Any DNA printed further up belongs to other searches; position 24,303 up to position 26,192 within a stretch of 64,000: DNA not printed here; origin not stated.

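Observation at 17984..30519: TonB-receptor-led operon that looks built to dismantle a D-amino-acid-containing peptide or amide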

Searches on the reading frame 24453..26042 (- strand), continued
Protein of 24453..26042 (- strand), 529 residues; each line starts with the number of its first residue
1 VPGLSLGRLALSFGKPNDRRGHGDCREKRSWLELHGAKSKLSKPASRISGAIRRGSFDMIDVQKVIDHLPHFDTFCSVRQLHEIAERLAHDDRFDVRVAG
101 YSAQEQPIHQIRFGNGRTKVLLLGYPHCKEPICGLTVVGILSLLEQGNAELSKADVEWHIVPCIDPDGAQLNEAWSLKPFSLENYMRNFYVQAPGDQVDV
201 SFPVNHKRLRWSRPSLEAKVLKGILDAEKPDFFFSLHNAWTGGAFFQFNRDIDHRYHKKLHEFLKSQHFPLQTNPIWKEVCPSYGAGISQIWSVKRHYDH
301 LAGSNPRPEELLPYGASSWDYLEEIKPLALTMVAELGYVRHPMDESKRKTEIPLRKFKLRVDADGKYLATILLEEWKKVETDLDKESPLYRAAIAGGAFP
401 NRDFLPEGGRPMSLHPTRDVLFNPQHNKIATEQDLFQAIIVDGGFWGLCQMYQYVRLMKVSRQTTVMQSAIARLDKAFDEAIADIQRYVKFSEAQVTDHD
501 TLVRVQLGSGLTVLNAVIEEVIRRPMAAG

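Call 36: search_solved_structures(query=A1, max_evalue=10, show_alignments=5)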
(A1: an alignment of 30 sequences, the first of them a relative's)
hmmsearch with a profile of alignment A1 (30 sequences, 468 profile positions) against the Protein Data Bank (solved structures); distinct sequences matched with E-value up to 10: 4.
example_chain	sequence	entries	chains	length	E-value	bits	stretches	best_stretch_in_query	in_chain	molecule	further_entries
7eqx_C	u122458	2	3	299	0.0001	24.4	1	26-111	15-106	Carboxypeptidase B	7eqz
1jqg_A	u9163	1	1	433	0.0057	18.6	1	13-111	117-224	carboxypeptidase A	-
4uos_A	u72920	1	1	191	0.13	14.1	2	220-320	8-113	DESIGNED HELICAL BUNDLE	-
4b6z_A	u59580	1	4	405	0.9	11.4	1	22-112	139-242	FAMILY M14 UNASSIGNED PEPTIDASE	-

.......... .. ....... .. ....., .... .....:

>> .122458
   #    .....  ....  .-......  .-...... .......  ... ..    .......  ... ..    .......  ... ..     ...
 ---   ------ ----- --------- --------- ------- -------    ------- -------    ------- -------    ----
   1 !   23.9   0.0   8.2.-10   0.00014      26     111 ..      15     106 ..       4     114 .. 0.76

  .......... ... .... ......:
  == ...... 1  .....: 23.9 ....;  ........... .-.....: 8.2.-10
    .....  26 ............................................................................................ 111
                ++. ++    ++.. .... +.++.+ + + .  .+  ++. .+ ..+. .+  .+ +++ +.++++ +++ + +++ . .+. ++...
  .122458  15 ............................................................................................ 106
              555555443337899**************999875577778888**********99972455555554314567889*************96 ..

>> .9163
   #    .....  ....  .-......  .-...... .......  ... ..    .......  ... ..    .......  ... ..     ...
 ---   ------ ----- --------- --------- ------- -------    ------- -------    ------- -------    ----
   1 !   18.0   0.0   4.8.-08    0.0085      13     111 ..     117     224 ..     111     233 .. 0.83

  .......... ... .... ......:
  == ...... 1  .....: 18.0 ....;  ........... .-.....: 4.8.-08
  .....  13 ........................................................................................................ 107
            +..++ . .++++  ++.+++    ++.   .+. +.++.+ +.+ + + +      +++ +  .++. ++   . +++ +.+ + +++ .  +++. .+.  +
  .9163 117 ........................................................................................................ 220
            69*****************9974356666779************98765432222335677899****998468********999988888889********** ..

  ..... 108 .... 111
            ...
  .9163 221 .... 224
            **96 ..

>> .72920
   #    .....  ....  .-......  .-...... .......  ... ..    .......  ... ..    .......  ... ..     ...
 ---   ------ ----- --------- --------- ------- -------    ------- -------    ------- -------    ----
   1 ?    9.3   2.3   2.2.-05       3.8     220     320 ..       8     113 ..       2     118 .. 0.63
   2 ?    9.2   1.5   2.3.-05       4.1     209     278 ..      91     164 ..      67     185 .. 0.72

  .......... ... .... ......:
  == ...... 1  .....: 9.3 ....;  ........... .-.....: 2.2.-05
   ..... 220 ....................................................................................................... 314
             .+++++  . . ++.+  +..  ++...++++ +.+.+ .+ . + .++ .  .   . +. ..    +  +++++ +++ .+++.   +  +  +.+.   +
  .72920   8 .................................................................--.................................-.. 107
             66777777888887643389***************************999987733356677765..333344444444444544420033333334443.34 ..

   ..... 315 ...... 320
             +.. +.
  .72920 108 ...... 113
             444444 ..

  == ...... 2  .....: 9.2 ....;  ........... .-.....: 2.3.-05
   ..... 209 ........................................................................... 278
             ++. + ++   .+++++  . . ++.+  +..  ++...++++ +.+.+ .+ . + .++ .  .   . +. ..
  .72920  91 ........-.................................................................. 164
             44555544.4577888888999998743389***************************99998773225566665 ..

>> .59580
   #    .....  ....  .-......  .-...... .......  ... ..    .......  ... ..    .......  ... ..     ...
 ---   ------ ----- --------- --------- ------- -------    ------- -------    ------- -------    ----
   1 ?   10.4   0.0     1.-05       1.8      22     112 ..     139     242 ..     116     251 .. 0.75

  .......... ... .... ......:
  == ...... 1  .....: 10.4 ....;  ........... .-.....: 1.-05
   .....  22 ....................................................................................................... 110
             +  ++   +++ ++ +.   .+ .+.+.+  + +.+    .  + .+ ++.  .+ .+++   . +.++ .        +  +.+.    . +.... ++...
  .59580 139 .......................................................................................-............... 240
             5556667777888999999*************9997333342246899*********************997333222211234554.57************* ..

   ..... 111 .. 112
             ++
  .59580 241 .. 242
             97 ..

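Call 41: find_encoding_contigs(protein=P0020, flank=10000, max_places=1)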
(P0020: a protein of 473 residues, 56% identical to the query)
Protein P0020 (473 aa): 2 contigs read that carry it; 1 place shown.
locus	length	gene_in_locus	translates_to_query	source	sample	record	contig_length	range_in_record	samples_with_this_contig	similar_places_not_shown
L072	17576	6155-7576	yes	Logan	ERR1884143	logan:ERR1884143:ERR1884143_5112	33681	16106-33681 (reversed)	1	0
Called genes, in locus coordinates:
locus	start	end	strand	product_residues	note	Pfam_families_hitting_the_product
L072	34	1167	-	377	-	PF16220:DUF4880 (weak), PF04773:FecR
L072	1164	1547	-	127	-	PF08281:Sigma70_r4_2, PF04545:Sigma70_r4 (faint)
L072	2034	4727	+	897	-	PF07660:STN (weak), PF07715:Plug, PF00593:TonB_dep_Rec_b-barrel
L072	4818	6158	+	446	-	PF07690:MFS_1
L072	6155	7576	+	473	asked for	-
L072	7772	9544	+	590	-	PF02129:Peptidase_S15, PF08530:PepX_C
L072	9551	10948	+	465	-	PF07969:Amidohydro_3 (weak), PF01979:Amidohydro_1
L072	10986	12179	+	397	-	PF01244:Peptidase_M19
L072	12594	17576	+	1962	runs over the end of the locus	PF00668:Condensation, PF00501:AMP-binding, PF13193:AMP-binding_C, PF00550:PP-binding, PF00668:Condensation, PF00501:AMP-binding, PF13193:AMP-binding_C, PF00550:PP-binding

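Call 42: find_encoding_contigs(protein=P0038, flank=10000, max_places=1)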
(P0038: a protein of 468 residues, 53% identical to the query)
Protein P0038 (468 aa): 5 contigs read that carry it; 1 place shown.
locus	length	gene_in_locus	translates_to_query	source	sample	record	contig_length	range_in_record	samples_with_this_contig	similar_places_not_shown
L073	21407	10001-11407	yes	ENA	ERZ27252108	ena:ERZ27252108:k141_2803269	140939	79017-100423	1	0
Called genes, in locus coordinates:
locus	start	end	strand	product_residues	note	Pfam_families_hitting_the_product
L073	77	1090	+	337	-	-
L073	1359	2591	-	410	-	PF00067:p450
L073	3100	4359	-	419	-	PF00070:Pyr_redox (weak), PF00890:FAD_binding_2 (faint), PF01266:DAO, PF01494:FAD_binding_3 (faint), PF03486:HI0933_like (faint), PF07992:Pyr_redox_2 (weak), PF13450:NAD_binding_8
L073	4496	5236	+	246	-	PF00392:GntR, PF07729:FCD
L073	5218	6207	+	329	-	PF02423:OCD_Mu_crystall, PF01488:Shikimate_DH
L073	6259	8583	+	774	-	PF07715:Plug, PF00593:TonB_dep_Rec_b-barrel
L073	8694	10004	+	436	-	PF03137:OATP (faint), PF07690:MFS_1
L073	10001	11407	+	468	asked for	-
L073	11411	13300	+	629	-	PF02129:Peptidase_S15, PF08530:PepX_C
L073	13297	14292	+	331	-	PF01244:Peptidase_M19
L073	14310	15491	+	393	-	PF09587:PGA_cap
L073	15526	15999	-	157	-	PF12840:HTH_20 (weak), PF13404:HTH_AsnC-type, PF13412:HTH_24, PF01037:AsnC_trans_reg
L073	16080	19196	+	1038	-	PF14850:Pro_dh-DNA_bdg, PF01619:Pro_dh, PF00171:Aldedh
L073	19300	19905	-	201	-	PF13610:DDE_Tnp_IS240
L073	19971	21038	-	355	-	PF00296:Bac_luciferase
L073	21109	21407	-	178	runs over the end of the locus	PF02627:CMD (weak)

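Call 43: find_encoding_contigs(protein=P0052, flank=10000, max_places=1)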
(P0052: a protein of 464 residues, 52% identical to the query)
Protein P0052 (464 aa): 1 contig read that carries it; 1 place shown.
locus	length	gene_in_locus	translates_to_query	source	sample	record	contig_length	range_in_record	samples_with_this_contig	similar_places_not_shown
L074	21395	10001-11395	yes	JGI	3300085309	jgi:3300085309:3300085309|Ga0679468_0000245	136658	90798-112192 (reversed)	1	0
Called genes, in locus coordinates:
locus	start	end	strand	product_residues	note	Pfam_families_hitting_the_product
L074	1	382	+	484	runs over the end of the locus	PF01979:Amidohydro_1, PF07969:Amidohydro_3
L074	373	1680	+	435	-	PF07690:MFS_1, PF03137:OATP (faint)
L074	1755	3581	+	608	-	PF02129:Peptidase_S15, PF08530:PepX_C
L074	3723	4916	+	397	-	PF01244:Peptidase_M19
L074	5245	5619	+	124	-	-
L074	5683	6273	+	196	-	PF04542:Sigma70_r2, PF08281:Sigma70_r4_2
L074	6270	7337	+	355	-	PF16220:DUF4880, PF04773:FecR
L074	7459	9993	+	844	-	PF07660:STN, PF07715:Plug, PF00593:TonB_dep_Rec_b-barrel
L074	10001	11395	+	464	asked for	-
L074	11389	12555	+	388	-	PF09587:PGA_cap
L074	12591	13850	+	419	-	PF07690:MFS_1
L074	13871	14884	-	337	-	PF16220:DUF4880, PF04773:FecR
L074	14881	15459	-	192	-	PF07638:Sigma70_ECF (weak), PF04542:Sigma70_r2 (weak), PF08281:Sigma70_r4_2, PF04545:Sigma70_r4, PF13384:HTH_23 (faint)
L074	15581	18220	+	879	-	PF07660:STN (weak), PF07715:Plug, PF00593:TonB_dep_Rec_b-barrel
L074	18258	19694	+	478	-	PF07969:Amidohydro_3 (weak), PF01979:Amidohydro_1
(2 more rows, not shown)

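Call 44: find_encoding_contigs(protein=P0075, flank=10000, max_places=1)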
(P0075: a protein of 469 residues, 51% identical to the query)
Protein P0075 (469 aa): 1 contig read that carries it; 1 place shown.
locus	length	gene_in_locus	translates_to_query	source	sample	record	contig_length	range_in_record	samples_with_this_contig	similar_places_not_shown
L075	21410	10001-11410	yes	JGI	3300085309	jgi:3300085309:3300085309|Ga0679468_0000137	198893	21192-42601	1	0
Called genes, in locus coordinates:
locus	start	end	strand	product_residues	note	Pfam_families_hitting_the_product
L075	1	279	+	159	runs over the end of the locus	PF11454:DUF3016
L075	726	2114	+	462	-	PF03315:SDH_beta, PF03313:SDH_alpha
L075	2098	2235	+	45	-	-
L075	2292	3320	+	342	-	PF05544:Pro_racemase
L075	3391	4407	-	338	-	PF16220:DUF4880, PF04773:FecR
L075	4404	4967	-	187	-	PF13384:HTH_23 (faint), PF07638:Sigma70_ECF (weak), PF08281:Sigma70_r4_2, PF04545:Sigma70_r4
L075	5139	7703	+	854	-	PF07660:STN, PF07715:Plug, PF00593:TonB_dep_Rec_b-barrel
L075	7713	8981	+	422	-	PF07690:MFS_1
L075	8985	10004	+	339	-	PF01244:Peptidase_M19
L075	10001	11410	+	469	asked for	-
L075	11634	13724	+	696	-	PF26954:ACT_12, PF02776:TPP_enzyme_N, PF00205:TPP_enzyme_M, PF02775:TPP_enzyme_C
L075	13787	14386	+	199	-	PF04542:Sigma70_r2, PF08281:Sigma70_r4_2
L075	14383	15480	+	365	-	PF16220:DUF4880, PF04773:FecR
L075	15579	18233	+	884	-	PF07660:STN (weak), PF07715:Plug, PF00593:TonB_dep_Rec_b-barrel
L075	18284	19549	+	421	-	PF07690:MFS_1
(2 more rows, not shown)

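Call 71: search_protein_families(library=pfam, proteins=[L001:2238-3893:-, L001:4349-5488:+, L001:5510-6580:+, L001:6577-7458:+, L001:7149-8678:+, L001:9035-9922:+, L001:11494-12291:-, L001:12785-14149:+, L001:16642-18231:-, L001:20280-21359:-])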
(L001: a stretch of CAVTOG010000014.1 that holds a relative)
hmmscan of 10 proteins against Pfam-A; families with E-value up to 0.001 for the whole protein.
L001:2238-3893:- (551 aa): 1 family
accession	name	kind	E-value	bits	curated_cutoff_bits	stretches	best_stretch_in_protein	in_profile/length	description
PF00496.27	SBP_bac_5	-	4e-51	174.7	32.4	1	99-458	1-351/368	Bacterial extracellular solute-binding proteins, family 5 Middle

L001:4349-5488:+ (379 aa): 2 families
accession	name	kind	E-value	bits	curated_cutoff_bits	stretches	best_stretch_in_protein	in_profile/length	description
PF13378.12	MR_MLE_C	-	4.1e-48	164.4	29.4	1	162-370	6-218/219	Enolase C-terminal domain-like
PF02746.21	MR_MLE_N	-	4.8e-12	46.6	22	1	35-136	23-117/117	Mandelate racemase / muconate lactonizing enzyme, N-terminal domain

L001:5510-6580:+ (356 aa): 3 families
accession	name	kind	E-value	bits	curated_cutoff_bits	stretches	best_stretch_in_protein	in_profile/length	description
PF01408.29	GFO_IDH_MocA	-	1.6e-22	80.9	24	1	5-123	2-120/120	Oxidoreductase family, NAD-binding Rossmann fold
PF22725.1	GFO_IDH_MocA_C3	-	1.5e-10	41.6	27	1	177-271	32-123/124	GFO/IDH/MocA C-terminal domain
PF02894.22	GFO_IDH_MocA_C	-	3.2e-08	34.1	22.9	1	176-346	26-214/218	Oxidoreductase family, C-terminal alpha/beta domain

L001:6577-7458:+ (293 aa): 1 family
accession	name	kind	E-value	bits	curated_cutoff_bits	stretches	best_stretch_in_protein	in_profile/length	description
PF04909.20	Amidohydro_2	-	2e-42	146.3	26.4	1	5-288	1-289/289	Amidohydrolase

L001:7149-8678:+ (509 aa): 1 family
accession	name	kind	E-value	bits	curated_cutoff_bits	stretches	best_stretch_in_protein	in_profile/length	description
PF02515.22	CoA_transf_3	-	1.6e-122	409.6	23.3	1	106-472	1-366/366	CoA-transferase family III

L001:9035-9922:+ (295 aa): 3 families
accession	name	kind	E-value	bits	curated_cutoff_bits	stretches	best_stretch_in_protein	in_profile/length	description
PF00561.26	Abhydrolase_1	-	3.5e-22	79.7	25.8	1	25-273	2-240/245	alpha/beta hydrolase fold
PF12697.13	Abhydrolase_6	-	1.1e-10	43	26.3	1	26-281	2-214/217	Alpha/beta hydrolase family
PF12146.15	Hydrolase_4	-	6.3e-09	35.9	27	1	21-123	3-110/239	Serine aminopeptidase, S33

L001:11494-12291:- (265 aa): 0 families

L001:12785-14149:+ (454 aa): 2 families
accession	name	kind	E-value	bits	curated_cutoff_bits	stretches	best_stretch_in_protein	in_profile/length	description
PF13546.12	DDE_5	-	3.8e-39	135.3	27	1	31-239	3-213/272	DDE superfamily endonuclease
PF01609.27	DDE_Tnp_1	-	2.2e-08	34.5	23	1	190-370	65-198/200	Transposase DDE domain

L001:16642-18231:- (529 aa): 1 family
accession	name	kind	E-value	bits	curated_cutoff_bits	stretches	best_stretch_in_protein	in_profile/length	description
PF00496.27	SBP_bac_5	-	5.7e-44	151.2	32.4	1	80-433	2-346/368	Bacterial extracellular solute-binding proteins, family 5 Middle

L001:20280-21359:- (359 aa): 2 families
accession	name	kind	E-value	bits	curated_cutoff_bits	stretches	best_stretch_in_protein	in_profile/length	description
PF01979.26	Amidohydro_1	-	3.1e-17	63.3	25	1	2-337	45-344/345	Amidohydrolase family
PF07969.17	Amidohydro_3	-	2.3e-10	41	29.7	1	270-338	399-471/472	Amidohydrolase family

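Call 80: find_related_loci(query=A1, collection=metagenome_contigs, flank=10000)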
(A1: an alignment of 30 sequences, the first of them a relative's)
Query A1 (471 aa) in metagenome_contigs; peptide patterns used: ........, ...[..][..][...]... (x = any residue, [..] = any of these).
141 stretches matched a pattern; 74 encode a relative of the query (tblastn E <= 1e-3); 74 distinct loci.
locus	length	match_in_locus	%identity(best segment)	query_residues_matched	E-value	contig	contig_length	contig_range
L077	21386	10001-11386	61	1-461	0e+0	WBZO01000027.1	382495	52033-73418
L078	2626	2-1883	59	1-462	0e+0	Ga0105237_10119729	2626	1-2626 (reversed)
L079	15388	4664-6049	56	1-461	2e-180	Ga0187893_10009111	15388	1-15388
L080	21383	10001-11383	53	1-461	3e-171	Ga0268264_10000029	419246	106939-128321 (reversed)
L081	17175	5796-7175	54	2-461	3e-168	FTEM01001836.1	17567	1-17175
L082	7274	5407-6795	52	2-464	7e-168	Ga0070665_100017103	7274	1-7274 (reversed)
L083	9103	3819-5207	52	1-461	1e-164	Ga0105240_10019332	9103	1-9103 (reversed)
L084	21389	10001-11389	52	1-462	4e-162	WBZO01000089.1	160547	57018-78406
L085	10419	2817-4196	50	2-461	8e-159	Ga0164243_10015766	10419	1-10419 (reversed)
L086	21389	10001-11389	51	1-461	4e-160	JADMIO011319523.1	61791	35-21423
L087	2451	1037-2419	49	1-461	4e-160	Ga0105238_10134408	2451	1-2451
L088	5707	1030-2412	48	1-461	9e-152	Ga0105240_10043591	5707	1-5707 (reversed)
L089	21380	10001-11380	52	1-461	2e-154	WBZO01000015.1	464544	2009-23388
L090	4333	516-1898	46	1-461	8e-149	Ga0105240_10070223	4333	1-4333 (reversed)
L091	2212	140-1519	46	1-462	2e-155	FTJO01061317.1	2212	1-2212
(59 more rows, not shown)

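Call 84: search_protein_families(library=ncbifam, proteins=[L066:3151-4392:-, L066:5287-6237:+, L068:15531-16793:+, L068:16816-17799:+, L073:3100-4359:-, L073:5218-6207:+], max_evalue=1e-30)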
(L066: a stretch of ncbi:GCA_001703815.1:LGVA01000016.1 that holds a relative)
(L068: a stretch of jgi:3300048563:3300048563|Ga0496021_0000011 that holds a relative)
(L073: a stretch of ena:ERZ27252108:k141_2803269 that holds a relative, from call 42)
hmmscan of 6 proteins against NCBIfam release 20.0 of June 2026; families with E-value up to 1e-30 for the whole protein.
L066:3151-4392:- (413 aa): 2 families
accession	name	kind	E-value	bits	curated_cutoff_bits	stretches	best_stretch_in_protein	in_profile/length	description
NF001933.0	PRK00711.1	subfamily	3.7e-149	497.4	383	1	1-401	1-402/429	D-amino acid dehydrogenase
NF009074.0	PRK12409.1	equivalog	5.7e-68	229.9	494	1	2-397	3-402/410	D-amino acid dehydrogenase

L066:5287-6237:+ (316 aa): 7 families
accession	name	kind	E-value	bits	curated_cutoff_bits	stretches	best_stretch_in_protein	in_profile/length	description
NF004793.0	PRK06141.1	equivalog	6.2e-81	271.8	322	1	1-303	1-311/314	bifunctional Delta(1)-pyrroline-2-carboxylate/Delta(1)-piperideine-2-carboxylate reductase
NF006379.0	PRK08618.1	equivalog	1.4e-53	182.4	417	1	35-305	39-317/326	ornithine cyclodeaminase family protein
NF005603.0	PRK07340.1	equivalog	1.5e-47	162.3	266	1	3-303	6-303/307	delta(1)-pyrroline-2-carboxylate reductase family protein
NF006141.0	PRK08291.1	equivalog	1.2e-42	146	408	1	70-306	80-322/330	cyclodeaminase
TIGR02992.1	ectoine_eutC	equivalog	2.5e-35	122.1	471.65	1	71-305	78-318/326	ectoine utilization protein EutC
TIGR02371.1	ala_DH_arch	equivalog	3.9e-34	118.3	409.15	1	47-303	52-313/325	alanine dehydrogenase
NF045512.1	PyrPipCarbRedLhpI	equivalog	1.8e-33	116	400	1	4-301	3-295/298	bifunctional Delta(1)-pyrroline-2-carboxylate/Delta(1)-piperideine-2-carboxylate reductase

L068:15531-16793:+ (420 aa): 3 families
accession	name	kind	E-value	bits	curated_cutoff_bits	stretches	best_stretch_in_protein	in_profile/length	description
NF001933.0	PRK00711.1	subfamily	4.6e-117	391.6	383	1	4-419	2-416/429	D-amino acid dehydrogenase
NF009074.0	PRK12409.1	equivalog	5.1e-68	230.1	494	1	4-404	3-405/410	D-amino acid dehydrogenase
TIGR02352.1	thiamin_ThiO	equivalog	4e-40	138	250.8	0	111-405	58-350/351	glycine oxidase ThiO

L068:16816-17799:+ (327 aa): 9 families
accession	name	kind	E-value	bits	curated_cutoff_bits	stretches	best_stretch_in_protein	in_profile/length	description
NF004793.0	PRK06141.1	equivalog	1.1e-100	336.7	322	1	1-308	1-307/314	bifunctional Delta(1)-pyrroline-2-carboxylate/Delta(1)-piperideine-2-carboxylate reductase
NF006379.0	PRK08618.1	equivalog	1.2e-69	235.2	417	1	1-307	1-310/326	ornithine cyclodeaminase family protein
NF005603.0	PRK07340.1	equivalog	1.9e-50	171.9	266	1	2-310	5-301/307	delta(1)-pyrroline-2-carboxylate reductase family protein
TIGR02371.1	ala_DH_arch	equivalog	5.8e-48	163.7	409.15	1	3-313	4-314/325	alanine dehydrogenase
NF006141.0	PRK08291.1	equivalog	4.5e-42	144.2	408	1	60-307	67-314/330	cyclodeaminase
TIGR02992.1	ectoine_eutC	equivalog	1.9e-41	142.3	471.65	1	59-307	63-311/326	ectoine utilization protein EutC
NF045512.1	PyrPipCarbRedLhpI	equivalog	8.3e-41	140.1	400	1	9-308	8-293/298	bifunctional Delta(1)-pyrroline-2-carboxylate/Delta(1)-piperideine-2-carboxylate reductase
NF005762.1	PRK07589.1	equivalog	2.2e-36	125.5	350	1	60-310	64-307/334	ornithine cyclodeaminase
TIGR03944.1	dehyd_SbnB_fam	equivalog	1.6e-33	116.1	326.9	1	10-310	10-313/327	2,3-diaminopropionate biosynthesis protein SbnB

L073:3100-4359:- (419 aa): 3 families
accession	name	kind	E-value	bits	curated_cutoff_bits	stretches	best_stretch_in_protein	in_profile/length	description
NF001933.0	PRK00711.1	subfamily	3.4e-165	550.2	383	1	1-416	1-416/429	D-amino acid dehydrogenase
NF009074.0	PRK12409.1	equivalog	4e-78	263.4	494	1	2-399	3-403/410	D-amino acid dehydrogenase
TIGR02352.1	thiamin_ThiO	equivalog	1.7e-38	132.6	250.8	0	102-401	51-349/351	glycine oxidase ThiO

L073:5218-6207:+ (329 aa): 4 families
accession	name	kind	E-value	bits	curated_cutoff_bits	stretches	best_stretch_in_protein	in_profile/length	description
NF004793.0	PRK06141.1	equivalog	9.8e-76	254.7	322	1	17-317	1-311/314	bifunctional Delta(1)-pyrroline-2-carboxylate/Delta(1)-piperideine-2-carboxylate reductase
NF006379.0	PRK08618.1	equivalog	1.3e-47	162.8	417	1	29-323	13-321/326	ornithine cyclodeaminase family protein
NF005603.0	PRK07340.1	equivalog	1.1e-45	156.2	266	1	20-318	7-304/307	delta(1)-pyrroline-2-carboxylate reductase family protein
NF045512.1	PyrPipCarbRedLhpI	equivalog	1e-31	110.3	400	1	23-312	6-292/298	bifunctional Delta(1)-pyrroline-2-carboxylate/Delta(1)-piperideine-2-carboxylate reductase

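Call 92: search_protein_representatives(protein=window:24453-25868:-)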
Query: 471 residues. Proteins with E-value up to 0.001 (for the whole library): 692; up to 1e-10: 438; up to 1e-30: 114. The best 150 are listed.
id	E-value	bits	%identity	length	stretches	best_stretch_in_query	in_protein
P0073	4.3e-147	507.2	50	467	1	1-463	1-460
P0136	1.0e-134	466.4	47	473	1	1-462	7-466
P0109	5.9e-134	463.9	47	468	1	2-461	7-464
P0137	1.7e-125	436.0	48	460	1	1-459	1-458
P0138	1.5e-116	406.5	45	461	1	1-461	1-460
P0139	3.3e-113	395.5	45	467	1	1-462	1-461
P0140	1.6e-112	393.2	44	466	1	2-460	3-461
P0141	1.4e-111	390.1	44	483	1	2-461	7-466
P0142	1.6e-111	389.9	53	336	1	128-461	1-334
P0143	1.2e-110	387.0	41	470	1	1-462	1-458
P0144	5.5e-105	368.4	41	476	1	1-465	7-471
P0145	2.4e-104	366.3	40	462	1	1-462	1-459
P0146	4.0e-104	365.5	41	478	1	2-469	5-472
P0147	2.0e-97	343.4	40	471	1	1-460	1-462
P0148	3.3e-97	342.7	41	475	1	1-462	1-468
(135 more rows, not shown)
